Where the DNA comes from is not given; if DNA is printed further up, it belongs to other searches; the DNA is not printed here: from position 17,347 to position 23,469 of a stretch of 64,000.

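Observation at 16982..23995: IgA1-protease/ZmpB-type giant metalloprotease on a mini-island bracketed by two IS3 remnants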

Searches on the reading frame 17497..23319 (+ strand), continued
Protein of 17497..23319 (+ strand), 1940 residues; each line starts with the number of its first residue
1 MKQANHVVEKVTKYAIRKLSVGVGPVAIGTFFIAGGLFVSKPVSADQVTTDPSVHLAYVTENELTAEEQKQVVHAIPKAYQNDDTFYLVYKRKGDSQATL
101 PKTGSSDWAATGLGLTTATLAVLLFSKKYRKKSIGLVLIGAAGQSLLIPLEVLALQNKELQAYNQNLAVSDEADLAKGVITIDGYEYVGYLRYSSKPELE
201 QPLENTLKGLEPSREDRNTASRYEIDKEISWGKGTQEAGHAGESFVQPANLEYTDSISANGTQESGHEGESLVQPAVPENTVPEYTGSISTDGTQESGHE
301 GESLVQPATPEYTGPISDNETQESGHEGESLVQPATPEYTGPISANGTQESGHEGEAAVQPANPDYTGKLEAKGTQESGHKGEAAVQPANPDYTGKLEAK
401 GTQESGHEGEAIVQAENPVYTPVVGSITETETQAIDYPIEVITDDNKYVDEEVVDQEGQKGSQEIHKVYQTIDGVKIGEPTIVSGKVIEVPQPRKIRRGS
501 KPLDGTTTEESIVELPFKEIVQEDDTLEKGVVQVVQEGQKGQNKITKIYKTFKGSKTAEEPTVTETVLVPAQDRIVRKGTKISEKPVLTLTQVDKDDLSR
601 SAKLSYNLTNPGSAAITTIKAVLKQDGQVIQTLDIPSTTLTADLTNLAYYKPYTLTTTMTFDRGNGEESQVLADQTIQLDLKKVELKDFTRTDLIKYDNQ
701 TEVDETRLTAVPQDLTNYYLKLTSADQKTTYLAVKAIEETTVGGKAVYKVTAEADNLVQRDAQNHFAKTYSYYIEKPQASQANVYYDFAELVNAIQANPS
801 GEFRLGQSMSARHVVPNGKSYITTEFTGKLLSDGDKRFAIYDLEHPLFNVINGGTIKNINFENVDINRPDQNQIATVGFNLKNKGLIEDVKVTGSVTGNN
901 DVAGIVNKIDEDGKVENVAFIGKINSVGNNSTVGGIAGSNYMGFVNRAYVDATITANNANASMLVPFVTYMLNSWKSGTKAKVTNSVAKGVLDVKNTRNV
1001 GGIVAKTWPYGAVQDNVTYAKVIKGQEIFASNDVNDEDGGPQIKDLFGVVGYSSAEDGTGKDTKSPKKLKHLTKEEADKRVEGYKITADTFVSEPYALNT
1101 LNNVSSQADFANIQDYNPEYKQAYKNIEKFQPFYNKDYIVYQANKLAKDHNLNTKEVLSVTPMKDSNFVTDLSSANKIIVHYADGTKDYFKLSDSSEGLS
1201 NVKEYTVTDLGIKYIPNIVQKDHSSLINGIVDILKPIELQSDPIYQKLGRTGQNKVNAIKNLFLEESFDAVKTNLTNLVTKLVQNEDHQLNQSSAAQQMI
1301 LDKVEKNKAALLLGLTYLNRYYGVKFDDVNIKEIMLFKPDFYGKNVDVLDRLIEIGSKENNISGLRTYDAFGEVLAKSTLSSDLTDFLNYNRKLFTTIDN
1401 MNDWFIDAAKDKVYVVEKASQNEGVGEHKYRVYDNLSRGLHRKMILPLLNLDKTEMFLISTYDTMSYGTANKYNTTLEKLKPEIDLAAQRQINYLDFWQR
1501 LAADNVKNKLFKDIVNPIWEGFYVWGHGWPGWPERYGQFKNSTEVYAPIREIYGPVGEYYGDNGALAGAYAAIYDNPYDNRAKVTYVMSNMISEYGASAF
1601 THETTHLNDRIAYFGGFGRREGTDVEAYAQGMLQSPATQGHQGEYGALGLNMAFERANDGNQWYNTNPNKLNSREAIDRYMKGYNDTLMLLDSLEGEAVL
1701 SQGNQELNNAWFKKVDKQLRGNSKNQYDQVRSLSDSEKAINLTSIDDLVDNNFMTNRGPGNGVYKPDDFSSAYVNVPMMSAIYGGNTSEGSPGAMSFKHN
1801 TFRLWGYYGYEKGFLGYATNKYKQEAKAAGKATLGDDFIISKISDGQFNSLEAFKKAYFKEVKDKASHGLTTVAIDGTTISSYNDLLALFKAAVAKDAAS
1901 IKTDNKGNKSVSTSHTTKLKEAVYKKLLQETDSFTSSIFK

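Call 65: find_encoding_contigs(protein=P0304, flank=4000, max_places=6)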
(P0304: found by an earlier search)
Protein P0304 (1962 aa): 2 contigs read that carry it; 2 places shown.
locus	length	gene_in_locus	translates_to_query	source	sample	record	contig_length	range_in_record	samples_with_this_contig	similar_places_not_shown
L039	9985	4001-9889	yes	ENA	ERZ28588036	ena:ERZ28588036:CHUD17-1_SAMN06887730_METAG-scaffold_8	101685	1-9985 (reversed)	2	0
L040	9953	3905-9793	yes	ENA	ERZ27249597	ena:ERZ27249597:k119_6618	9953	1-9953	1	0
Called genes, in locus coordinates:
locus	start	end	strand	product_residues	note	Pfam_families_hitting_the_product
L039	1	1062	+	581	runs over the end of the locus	PF00664:ABC_membrane, PF00005:ABC_tran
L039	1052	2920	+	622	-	PF00664:ABC_membrane, PF00005:ABC_tran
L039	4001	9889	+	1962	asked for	PF04650:YSIRK_signal (faint), PF07501:G5, PF05342:Peptidase_M26_N, PF07580:Peptidase_M26_C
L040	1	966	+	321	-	?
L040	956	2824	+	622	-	PF00664:ABC_membrane, PF00005:ABC_tran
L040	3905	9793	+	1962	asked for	PF04650:YSIRK_signal (faint), PF07501:G5, PF05342:Peptidase_M26_N, PF07580:Peptidase_M26_C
